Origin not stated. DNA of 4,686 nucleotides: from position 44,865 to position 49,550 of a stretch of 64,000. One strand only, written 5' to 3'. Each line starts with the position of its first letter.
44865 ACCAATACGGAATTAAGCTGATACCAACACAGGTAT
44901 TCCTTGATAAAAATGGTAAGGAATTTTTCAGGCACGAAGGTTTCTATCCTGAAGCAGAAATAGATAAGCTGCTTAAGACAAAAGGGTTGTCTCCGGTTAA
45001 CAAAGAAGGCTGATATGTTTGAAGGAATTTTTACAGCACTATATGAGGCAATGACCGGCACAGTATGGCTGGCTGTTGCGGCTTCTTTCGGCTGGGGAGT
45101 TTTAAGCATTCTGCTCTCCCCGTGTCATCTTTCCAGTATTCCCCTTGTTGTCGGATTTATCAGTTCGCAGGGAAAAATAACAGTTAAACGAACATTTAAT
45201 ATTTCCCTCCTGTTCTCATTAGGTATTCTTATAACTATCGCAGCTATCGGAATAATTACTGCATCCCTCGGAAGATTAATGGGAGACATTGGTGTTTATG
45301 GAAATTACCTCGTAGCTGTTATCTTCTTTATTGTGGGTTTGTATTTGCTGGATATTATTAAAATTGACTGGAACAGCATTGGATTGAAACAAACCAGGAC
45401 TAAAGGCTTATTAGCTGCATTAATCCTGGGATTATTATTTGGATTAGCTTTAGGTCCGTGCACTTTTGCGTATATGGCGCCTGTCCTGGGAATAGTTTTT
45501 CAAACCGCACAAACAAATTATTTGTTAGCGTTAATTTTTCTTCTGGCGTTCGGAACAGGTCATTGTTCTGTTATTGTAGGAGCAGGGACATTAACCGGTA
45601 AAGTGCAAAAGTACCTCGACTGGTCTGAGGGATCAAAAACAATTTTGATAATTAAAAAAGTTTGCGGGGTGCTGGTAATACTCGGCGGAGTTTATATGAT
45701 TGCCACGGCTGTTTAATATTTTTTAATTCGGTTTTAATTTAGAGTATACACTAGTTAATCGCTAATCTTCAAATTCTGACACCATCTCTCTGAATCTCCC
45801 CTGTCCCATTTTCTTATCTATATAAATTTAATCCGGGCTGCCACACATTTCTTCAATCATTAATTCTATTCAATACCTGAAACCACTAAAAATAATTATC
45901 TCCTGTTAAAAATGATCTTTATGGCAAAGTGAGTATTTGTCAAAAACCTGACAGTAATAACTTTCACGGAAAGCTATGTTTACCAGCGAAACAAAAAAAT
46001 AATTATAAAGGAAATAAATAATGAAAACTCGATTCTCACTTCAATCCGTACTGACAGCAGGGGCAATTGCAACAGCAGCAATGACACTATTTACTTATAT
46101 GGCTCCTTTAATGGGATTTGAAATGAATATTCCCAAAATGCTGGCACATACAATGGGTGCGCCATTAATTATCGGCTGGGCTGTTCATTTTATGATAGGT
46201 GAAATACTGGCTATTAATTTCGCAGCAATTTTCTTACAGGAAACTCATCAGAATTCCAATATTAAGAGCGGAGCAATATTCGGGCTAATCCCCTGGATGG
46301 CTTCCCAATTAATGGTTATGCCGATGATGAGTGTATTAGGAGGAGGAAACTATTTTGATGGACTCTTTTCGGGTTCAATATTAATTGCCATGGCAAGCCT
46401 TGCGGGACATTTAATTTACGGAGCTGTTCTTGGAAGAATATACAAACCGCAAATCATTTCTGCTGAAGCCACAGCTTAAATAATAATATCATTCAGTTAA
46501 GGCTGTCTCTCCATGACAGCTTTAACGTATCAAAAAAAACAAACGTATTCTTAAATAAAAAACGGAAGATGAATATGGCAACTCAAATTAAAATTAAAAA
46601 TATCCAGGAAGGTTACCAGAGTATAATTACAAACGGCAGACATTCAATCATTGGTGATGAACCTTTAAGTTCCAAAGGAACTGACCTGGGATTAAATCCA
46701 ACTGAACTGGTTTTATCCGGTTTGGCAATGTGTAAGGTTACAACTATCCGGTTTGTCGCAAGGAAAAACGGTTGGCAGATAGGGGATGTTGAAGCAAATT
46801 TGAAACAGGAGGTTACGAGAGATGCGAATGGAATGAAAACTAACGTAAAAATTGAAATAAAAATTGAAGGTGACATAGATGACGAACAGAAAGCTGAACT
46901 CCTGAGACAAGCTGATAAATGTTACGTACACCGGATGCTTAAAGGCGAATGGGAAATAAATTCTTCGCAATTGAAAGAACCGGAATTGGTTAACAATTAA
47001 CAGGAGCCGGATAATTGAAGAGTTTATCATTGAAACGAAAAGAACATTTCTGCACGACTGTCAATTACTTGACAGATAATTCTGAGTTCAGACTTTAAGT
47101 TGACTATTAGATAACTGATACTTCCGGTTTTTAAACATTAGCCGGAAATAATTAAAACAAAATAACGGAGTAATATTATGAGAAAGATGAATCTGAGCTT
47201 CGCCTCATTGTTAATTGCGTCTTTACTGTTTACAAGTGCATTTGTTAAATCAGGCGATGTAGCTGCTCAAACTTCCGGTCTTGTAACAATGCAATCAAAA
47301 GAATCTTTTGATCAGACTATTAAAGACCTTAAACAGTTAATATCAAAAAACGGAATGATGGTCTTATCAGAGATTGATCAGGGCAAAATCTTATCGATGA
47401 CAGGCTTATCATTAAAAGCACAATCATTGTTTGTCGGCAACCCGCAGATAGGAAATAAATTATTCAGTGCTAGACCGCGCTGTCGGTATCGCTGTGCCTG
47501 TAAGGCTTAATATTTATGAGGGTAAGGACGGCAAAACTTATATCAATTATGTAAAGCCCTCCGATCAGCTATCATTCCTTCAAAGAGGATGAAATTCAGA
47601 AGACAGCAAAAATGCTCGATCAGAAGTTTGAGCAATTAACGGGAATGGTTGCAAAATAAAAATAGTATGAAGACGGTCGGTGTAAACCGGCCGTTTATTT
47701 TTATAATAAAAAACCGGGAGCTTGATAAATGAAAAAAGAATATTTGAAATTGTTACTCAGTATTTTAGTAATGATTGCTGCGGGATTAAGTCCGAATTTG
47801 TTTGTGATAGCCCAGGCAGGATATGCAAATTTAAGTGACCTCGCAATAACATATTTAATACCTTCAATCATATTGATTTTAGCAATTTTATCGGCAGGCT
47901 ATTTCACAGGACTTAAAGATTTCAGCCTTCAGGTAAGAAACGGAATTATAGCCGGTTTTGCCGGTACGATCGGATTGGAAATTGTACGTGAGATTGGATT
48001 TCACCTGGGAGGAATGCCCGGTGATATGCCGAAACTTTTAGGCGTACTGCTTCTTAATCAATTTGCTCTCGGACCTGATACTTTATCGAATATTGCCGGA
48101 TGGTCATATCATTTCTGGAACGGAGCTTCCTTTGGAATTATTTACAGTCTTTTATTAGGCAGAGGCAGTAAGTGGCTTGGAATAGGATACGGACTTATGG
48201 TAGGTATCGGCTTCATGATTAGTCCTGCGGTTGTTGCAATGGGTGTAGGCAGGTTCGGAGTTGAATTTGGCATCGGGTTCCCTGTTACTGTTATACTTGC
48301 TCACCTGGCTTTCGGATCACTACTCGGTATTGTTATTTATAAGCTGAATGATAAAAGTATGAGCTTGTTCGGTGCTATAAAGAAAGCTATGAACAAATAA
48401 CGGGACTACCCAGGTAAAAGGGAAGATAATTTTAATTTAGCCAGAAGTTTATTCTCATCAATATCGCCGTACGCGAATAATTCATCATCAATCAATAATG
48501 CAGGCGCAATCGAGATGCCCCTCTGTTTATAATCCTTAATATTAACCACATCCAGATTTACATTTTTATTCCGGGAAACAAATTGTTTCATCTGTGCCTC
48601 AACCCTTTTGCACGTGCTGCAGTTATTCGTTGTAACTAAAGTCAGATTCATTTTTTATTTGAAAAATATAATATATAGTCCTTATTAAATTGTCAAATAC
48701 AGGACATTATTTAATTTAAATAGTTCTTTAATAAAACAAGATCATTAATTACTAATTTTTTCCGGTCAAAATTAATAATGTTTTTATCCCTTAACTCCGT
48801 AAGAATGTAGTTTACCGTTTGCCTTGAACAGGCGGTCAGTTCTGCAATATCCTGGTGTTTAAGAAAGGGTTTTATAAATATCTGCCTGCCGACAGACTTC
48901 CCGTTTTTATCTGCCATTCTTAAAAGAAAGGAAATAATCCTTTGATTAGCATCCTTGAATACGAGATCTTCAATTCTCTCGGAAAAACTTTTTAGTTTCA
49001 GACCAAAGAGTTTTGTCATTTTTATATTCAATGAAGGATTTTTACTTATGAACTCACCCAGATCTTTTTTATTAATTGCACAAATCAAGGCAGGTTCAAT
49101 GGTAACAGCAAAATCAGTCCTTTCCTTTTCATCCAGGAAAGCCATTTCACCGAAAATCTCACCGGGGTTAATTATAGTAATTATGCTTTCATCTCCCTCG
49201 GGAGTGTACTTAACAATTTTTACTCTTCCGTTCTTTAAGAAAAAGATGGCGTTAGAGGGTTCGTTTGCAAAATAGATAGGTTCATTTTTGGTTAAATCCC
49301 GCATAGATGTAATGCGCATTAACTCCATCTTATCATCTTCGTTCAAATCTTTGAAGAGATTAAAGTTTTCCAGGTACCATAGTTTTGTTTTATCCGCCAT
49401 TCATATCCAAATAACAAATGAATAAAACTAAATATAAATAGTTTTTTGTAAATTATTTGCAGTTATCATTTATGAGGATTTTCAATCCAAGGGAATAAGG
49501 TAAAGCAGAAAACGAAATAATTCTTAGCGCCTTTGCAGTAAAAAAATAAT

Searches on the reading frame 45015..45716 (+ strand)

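Call 68: search_protein_families(library=pfam, proteins=[window:45015-45716:+], max_evalue=0.001)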
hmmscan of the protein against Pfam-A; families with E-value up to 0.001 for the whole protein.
window:45015-45716:+ (233 aa): 1 family
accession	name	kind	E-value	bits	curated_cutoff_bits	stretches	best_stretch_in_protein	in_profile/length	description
PF02683.22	DsbD_TM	-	4.9e-13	49.3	27.1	1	18-229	2-215/219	Cytochrome C biogenesis protein transmembrane domain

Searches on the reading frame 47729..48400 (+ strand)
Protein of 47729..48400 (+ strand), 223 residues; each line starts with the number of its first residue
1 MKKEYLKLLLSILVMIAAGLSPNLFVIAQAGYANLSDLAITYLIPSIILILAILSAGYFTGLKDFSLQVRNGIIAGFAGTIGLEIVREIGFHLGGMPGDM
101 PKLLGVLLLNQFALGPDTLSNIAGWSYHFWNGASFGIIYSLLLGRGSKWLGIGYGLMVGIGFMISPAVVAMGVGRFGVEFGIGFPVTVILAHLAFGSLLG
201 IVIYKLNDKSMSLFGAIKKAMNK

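Call 68: search_protein_families(library=pfam, proteins=[window:47729-48400:+], max_evalue=0.001)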
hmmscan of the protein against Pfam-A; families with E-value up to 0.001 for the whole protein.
window:47729-48400:+ (223 aa): 1 family
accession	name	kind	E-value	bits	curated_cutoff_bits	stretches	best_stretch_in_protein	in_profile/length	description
PF20587.3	DUF6789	-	1.5e-05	25.5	27.1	1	69-209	4-139/144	Family of unknown function (DUF6789)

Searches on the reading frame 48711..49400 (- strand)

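Call 68: search_protein_families(library=pfam, proteins=[window:48711-49400:-], max_evalue=0.001)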
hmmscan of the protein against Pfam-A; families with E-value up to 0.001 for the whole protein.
window:48711-49400:- (229 aa): 3 families
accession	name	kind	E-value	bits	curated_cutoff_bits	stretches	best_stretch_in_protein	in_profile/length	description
PF00027.35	cNMP_binding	-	3.2e-21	75.5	27.5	1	34-121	2-89/89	Cyclic nucleotide-binding domain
PF13545.12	HTH_Crp_2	-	1.3e-13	51.1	27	1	153-226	1-69/70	Crp-like helix-turn-helix domain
PF00325.26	Crp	-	0.0002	21.5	21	1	182-209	5-32/32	Bacterial regulatory proteins, crp family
